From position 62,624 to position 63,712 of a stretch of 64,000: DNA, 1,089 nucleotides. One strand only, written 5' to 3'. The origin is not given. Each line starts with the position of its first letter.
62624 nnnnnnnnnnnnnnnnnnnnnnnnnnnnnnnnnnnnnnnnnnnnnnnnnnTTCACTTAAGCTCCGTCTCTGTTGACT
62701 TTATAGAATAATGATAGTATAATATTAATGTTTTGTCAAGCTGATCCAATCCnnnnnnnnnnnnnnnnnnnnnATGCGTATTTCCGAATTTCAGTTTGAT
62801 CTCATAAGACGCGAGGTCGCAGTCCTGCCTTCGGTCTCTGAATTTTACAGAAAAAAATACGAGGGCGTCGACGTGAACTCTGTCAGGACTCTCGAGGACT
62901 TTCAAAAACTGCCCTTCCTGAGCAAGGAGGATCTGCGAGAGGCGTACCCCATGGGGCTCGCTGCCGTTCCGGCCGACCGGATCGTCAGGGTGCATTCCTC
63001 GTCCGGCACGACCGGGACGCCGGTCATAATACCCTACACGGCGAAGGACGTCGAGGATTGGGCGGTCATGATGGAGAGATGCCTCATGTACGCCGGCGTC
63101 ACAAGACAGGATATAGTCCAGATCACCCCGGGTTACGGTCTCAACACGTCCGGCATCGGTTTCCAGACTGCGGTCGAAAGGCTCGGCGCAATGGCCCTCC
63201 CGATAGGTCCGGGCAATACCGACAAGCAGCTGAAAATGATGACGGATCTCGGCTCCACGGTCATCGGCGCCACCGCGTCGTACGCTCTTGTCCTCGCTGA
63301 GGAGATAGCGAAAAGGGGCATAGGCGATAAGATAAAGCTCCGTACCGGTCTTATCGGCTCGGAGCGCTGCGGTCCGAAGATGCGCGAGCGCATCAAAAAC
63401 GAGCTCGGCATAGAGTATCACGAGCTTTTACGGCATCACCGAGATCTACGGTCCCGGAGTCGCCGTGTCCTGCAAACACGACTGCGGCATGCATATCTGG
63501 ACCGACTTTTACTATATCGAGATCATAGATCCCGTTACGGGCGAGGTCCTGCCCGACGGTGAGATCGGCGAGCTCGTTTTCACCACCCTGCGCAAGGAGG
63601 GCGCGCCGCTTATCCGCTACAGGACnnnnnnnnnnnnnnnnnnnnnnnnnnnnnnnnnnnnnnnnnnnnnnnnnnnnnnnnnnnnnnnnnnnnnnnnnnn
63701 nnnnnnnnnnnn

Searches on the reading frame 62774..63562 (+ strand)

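Call 9: search_protein_families(library=pfam, proteins=[window:62774-63562:+], max_evalue=0.001)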
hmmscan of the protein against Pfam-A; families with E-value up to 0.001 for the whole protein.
window:62774-63562:+ (262 aa): 1 family
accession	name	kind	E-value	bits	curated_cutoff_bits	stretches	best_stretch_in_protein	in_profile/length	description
PF00501.34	AMP-binding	-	0.00089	18.6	29.9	0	59-213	153-312/384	AMP-binding enzyme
